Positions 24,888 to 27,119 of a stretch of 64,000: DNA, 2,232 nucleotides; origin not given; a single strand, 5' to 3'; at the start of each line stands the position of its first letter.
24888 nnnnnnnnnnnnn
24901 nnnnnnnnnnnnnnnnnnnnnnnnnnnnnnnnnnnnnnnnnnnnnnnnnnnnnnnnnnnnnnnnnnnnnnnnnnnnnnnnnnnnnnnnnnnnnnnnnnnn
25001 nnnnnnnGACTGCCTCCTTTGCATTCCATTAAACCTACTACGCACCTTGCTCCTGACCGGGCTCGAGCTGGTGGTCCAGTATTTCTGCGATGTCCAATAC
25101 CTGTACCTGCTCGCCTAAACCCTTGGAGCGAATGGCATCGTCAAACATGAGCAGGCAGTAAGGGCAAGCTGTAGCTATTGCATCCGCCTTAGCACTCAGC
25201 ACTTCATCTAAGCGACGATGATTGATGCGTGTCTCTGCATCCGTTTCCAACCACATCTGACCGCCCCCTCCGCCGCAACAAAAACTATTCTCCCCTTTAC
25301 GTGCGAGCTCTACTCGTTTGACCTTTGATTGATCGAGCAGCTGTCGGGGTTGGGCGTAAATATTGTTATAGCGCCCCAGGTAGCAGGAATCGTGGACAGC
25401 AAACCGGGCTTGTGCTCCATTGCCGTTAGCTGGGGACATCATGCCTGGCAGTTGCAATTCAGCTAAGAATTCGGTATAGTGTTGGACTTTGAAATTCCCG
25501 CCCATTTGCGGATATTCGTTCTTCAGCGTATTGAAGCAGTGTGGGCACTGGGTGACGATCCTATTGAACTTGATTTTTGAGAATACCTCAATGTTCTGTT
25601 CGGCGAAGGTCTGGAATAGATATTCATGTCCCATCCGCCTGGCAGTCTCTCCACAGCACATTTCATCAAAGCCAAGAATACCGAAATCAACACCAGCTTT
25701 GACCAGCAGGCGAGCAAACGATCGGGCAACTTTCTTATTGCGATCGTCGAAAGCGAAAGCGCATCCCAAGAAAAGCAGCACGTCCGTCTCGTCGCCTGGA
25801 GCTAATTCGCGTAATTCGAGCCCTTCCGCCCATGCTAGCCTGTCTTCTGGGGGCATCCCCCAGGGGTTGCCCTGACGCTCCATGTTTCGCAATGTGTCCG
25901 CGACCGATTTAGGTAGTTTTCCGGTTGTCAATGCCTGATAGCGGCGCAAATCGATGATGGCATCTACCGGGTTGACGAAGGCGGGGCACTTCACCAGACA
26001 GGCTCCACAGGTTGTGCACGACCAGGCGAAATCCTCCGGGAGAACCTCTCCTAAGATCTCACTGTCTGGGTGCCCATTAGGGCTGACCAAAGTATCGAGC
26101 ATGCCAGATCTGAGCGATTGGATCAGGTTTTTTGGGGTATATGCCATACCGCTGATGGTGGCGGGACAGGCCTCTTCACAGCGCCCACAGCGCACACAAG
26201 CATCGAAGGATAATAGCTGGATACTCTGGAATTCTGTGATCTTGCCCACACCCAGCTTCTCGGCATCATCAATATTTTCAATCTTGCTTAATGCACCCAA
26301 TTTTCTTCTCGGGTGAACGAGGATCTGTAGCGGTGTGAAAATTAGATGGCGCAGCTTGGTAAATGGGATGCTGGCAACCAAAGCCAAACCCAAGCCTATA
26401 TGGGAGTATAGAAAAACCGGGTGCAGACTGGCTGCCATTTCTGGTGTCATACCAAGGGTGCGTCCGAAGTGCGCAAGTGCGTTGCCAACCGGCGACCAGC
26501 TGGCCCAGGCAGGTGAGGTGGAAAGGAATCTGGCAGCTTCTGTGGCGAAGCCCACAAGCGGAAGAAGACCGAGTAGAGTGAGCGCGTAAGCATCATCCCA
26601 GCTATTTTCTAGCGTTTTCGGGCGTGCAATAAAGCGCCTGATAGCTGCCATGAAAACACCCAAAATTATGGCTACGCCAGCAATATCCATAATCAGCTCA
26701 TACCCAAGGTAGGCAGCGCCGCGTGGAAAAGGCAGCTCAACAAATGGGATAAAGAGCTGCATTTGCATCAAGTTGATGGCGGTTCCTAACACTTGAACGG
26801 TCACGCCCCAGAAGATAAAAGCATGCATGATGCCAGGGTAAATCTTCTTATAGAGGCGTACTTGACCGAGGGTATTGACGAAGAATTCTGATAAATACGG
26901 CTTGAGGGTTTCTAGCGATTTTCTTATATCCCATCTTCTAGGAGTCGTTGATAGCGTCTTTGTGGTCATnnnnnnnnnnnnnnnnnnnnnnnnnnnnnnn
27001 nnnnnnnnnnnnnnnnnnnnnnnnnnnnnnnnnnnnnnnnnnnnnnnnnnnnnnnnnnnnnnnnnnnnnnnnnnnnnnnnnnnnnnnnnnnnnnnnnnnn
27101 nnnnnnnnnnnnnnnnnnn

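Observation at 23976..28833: Rieske/split cytochrome b operon translationally coupled to a membrane HdrD-like CCG reductase and an FrhB-like Fe-S protein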

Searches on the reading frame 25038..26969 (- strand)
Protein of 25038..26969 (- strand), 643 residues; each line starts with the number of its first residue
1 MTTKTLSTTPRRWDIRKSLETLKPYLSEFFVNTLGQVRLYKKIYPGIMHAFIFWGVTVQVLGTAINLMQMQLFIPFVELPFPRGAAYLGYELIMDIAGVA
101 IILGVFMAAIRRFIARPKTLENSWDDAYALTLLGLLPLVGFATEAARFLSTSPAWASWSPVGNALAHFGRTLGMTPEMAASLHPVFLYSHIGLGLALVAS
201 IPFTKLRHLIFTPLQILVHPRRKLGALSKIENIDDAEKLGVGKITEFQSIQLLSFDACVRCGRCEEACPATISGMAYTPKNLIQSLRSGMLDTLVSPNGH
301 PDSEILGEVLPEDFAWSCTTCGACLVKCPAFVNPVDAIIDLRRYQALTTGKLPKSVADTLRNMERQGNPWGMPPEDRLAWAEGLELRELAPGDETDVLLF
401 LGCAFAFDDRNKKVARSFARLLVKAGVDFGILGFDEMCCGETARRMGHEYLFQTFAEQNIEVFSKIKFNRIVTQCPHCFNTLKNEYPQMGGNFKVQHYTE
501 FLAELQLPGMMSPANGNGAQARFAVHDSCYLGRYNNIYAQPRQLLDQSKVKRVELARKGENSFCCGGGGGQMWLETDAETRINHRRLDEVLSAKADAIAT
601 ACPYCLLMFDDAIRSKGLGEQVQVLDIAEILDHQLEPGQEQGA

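Call 3: search_protein_families(library=pfam, proteins=[window:25038-26969:-], max_evalue=0.01)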
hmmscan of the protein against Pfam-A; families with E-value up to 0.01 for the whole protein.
window:25038-26969:- (643 aa): 13 families
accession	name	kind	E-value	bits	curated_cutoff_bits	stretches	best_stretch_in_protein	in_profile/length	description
PF02754.22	CCG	-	8.5e-34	116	20.6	2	524-610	2-85/85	Cysteine-rich domain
PF13183.11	Fer4_8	-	4.3e-10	40.4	27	1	255-330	2-66/68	4Fe-4S dicluster domain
PF13187.11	Fer4_9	-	2.1e-09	37.7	27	1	257-330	1-49/52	4Fe-4S dicluster domain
PF02665.19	Nitrate_red_gam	-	3.7e-08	33.7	22.9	1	95-220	92-210/217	Nitrate reductase gamma subunit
PF13237.11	Fer4_10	-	1.2e-07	32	25.5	1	255-329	6-53/53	4Fe-4S dicluster domain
PF12797.12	Fer4_2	-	1.4e-05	25.2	24.5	1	253-270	5-22/22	4Fe-4S binding domain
PF13534.11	Fer4_17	-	5.3e-05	24.1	22.2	1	257-330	1-58/61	4Fe-4S dicluster domain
PF12838.12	Fer4_7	-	0.00016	22.5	27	1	258-330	2-50/52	4Fe-4S dicluster domain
PF00037.32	Fer4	-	0.0004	20.5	21.1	1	255-269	5-19/24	4Fe-4S binding domain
PF13484.11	Fer4_16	-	0.00052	21.2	30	0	318-332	2-16/66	4Fe-4S double cluster binding domain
PF14697.11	Fer4_21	-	0.00056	20.4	35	0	256-277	6-28/59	4Fe-4S dicluster domain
PF25160.1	LdpA_Fe-S-bd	-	0.0065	16.7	27.6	0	256-271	26-41/49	LdpA Fe-S cluster-binding domain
PF12837.12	Fer4_6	-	0.0069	16.7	25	1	256-270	7-21/24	4Fe-4S binding domain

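Call 4: search_protein_families(library=ncbifam, proteins=[window:25038-26969:-], max_evalue=0.01)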
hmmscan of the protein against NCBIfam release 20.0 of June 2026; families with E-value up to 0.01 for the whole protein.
window:25038-26969:- (643 aa): 37 families (the best 25 are shown)
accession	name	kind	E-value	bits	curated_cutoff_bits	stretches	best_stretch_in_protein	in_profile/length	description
NF004898.0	PRK06259.1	equivalog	3.9e-47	161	385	1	229-633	107-486/488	fumarate reductase (CoM/CoB) subunit TfrB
NF045670.1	quin_L_LdhH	equivalog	5.3e-31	107.6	800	1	393-631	465-705/706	L-lactate dehydrogenase (quinone) large subunit LdhH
NF045663.1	diclust_near_Sec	equivalog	5e-26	91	530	1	313-605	350-614/759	pyridine nucleotide-disulfide oxidoreductase/dicluster-binding protein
NF045711.1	sulf_resp_HmcF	equivalog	3.3e-14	52.5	750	2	464-614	271-426/457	sulfate respiration complex iron-sulfur protein HmcF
NF008369.0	PRK11168.1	equivalog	1.1e-13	50.9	278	1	393-607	165-378/401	anaerobic glycerol-3-phosphate dehydrogenase subunit C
NF045724.1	ferredox_TmcB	equivalog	7.5e-13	47.8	735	1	255-625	40-420/430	electron transfer complex ferredoxin TmcB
TIGR03290.1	CoB_CoM_SS_C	equivalog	9e-11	42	160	1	256-367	2-96/144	CoB--CoM heterodisulfide reductase subunit C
TIGR03288.1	CoB_CoM_SS_B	equivalog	1.5e-10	40.8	345.15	1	488-611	111-239/290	CoB--CoM heterodisulfide reductase subunit B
NF009226.0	PRK12576.1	equivalog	1.5e-09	37.7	344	1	250-350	148-242/317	succinate dehydrogenase/fumarate reductase iron-sulfur subunit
NF008434.0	PRK11274.1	equivalog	2.2e-09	36.7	333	1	396-613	169-392/409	glycolate oxidase subunit GlcF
NF045796.1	DsrK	equivalog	2.3e-09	36.4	400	1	486-605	284-412/453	sulfate reduction electron transfer complex DsrMKJOP subunit DsrK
NF038018.1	qmoC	equivalog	7.3e-08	32.3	300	1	48-151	223-321/360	quinone-interacting membrane-bound oxidoreductase complex subunit QmoC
TIGR00384.1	dhsB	subfamily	3.2e-07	30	88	1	248-341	132-221/222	succinate dehydrogenase and fumarate reductase iron-sulfur protein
NF041779.1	hetero_SS_HdrC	equivalog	2.6e-06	27.1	350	1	251-343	26-101/198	ferredoxin:CoB-CoM heterodisulfide reductase subunit HdrC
NF004616.0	PRK05950.1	subfamily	3.2e-06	26.5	228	1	251-344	142-232/238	succinate dehydrogenase iron-sulfur subunit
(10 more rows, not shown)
